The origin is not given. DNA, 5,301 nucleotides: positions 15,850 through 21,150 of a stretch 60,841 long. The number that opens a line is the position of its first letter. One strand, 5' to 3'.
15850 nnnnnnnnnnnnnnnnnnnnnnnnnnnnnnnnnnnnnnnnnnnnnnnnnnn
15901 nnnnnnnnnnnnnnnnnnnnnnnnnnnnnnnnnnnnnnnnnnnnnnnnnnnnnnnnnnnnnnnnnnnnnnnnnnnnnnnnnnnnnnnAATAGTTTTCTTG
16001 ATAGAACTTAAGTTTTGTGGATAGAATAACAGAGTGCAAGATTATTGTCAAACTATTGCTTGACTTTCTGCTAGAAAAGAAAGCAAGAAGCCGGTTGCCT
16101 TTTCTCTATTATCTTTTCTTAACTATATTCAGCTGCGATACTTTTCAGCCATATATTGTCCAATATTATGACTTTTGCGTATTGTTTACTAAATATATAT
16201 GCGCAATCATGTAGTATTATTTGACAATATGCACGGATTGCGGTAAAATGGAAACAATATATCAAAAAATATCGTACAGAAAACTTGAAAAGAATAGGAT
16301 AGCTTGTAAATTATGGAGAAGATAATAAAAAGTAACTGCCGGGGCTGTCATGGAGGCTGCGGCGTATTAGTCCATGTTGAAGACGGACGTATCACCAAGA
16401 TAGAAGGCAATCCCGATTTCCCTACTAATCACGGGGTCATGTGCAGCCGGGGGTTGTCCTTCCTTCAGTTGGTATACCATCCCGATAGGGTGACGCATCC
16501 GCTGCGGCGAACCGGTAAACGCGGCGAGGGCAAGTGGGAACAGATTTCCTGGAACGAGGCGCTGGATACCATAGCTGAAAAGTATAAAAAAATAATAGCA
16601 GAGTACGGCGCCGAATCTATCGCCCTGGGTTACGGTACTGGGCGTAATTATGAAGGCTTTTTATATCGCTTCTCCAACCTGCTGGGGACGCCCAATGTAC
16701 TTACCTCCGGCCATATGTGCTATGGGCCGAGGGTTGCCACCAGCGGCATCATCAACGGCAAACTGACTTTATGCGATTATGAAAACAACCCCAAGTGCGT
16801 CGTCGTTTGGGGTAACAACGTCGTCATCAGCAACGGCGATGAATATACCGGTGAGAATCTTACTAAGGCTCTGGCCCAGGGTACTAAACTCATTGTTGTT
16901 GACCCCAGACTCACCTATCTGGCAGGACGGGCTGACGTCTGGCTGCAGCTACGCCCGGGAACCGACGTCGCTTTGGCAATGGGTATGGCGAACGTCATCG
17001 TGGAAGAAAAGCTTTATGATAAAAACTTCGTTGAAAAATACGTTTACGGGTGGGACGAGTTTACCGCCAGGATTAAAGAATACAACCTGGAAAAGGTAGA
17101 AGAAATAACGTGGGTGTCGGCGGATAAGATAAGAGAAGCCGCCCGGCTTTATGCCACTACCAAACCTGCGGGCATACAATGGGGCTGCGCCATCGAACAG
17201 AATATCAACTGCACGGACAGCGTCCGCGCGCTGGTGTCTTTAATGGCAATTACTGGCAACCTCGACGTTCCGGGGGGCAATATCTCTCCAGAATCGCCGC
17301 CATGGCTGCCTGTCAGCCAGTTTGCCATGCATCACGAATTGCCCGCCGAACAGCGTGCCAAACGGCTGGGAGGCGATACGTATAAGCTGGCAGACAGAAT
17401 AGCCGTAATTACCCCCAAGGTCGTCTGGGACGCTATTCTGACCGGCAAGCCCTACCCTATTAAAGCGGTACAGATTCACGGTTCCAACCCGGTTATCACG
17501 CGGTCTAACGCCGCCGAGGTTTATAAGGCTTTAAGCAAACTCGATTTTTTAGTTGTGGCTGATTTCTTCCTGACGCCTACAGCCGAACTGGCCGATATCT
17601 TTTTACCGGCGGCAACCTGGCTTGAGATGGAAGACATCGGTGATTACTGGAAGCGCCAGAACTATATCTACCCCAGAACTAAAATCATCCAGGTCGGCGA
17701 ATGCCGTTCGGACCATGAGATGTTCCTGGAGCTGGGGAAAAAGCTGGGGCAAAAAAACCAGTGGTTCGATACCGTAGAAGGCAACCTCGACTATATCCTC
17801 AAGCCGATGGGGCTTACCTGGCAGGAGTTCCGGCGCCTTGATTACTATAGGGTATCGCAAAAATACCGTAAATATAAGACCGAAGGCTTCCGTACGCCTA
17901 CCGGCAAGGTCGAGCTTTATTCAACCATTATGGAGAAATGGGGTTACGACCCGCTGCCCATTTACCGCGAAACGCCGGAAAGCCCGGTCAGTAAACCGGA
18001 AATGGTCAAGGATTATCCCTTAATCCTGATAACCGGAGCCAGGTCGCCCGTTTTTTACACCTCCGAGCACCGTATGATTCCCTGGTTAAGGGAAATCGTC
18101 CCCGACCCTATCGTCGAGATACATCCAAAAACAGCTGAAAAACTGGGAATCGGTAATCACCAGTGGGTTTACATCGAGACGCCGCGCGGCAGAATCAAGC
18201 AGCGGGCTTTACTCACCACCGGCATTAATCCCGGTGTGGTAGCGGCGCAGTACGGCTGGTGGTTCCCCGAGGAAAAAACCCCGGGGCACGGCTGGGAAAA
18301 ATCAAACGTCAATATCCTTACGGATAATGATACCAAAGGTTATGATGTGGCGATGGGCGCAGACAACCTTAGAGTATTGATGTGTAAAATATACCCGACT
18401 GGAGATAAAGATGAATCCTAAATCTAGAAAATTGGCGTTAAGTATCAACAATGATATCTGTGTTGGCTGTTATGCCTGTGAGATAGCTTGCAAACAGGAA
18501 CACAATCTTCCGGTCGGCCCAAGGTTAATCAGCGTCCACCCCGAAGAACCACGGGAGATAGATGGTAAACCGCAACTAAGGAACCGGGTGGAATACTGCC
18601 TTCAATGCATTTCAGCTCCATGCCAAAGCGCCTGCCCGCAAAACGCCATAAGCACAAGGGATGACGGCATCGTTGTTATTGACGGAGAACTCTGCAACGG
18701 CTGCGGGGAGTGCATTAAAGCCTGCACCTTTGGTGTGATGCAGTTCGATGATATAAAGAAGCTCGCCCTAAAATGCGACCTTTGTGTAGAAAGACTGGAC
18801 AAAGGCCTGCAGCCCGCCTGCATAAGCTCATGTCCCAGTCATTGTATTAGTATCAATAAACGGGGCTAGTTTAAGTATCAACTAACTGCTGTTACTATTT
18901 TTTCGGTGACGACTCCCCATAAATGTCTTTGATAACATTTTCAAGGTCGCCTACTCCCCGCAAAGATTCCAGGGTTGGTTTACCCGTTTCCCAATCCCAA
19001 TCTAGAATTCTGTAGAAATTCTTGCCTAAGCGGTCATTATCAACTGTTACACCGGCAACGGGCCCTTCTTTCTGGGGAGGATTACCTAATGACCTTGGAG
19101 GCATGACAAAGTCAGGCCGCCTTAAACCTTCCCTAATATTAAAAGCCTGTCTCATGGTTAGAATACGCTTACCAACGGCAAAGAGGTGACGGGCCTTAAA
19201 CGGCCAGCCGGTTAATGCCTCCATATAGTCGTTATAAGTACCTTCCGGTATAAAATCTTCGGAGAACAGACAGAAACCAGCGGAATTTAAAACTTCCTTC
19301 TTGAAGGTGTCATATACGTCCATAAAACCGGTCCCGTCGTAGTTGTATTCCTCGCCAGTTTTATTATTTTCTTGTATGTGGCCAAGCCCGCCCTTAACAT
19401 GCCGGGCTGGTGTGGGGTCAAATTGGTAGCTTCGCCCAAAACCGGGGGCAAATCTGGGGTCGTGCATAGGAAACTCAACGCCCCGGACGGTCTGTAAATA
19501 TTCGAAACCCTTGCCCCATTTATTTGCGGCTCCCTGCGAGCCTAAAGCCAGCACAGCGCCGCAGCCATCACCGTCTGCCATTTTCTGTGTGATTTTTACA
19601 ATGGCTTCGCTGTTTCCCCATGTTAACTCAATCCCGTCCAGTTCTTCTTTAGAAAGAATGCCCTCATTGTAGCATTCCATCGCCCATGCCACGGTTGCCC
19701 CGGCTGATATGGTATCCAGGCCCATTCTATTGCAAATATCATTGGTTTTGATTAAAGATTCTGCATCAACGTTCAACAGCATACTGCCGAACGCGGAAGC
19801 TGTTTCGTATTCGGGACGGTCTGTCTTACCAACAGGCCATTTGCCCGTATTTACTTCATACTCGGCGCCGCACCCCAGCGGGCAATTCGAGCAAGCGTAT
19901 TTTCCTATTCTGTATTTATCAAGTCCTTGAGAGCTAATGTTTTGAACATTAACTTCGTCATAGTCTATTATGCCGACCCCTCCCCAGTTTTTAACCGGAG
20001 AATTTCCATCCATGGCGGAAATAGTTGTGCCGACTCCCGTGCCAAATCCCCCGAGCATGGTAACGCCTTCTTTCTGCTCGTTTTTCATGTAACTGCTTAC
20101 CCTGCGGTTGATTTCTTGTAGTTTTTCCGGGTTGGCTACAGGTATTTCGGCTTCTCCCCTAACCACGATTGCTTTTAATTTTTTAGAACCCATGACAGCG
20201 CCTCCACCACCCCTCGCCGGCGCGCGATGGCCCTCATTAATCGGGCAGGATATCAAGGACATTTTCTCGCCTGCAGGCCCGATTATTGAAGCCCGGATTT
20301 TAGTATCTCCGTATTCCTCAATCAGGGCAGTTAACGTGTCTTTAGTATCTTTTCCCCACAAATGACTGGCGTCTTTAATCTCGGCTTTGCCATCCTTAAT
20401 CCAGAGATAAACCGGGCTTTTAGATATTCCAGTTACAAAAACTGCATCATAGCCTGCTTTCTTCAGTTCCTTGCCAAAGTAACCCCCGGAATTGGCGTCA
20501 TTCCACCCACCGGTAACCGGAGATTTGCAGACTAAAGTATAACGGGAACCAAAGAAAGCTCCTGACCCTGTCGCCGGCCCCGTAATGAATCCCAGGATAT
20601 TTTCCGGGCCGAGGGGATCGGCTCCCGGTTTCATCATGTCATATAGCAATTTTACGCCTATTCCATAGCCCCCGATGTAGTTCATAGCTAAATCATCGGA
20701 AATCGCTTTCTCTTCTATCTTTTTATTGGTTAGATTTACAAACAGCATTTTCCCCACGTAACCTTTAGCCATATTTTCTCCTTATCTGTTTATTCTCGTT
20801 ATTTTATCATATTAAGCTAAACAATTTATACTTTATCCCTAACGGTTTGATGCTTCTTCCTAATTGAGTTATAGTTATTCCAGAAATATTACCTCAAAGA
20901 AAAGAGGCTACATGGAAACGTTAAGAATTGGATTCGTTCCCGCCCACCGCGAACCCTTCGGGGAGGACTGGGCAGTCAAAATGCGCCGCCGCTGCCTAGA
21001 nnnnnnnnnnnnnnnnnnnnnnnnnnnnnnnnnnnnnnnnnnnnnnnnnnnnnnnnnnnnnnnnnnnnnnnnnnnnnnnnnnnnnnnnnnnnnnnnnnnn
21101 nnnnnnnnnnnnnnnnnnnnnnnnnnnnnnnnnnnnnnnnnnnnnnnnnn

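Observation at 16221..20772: Cytoplasmic Mo/W-bisPGD oxidoreductase plus 4-cluster FeS subunit, paired with a tungsten-type AOR, divergent from the GRE operon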

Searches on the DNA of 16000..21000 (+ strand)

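Call 4: search_dna_similar(query=window:16000-21000:+, collection=ecoli_genomes, mode=near, max_rows=10)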
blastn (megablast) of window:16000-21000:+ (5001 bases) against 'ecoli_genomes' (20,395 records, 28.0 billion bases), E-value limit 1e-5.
No match.
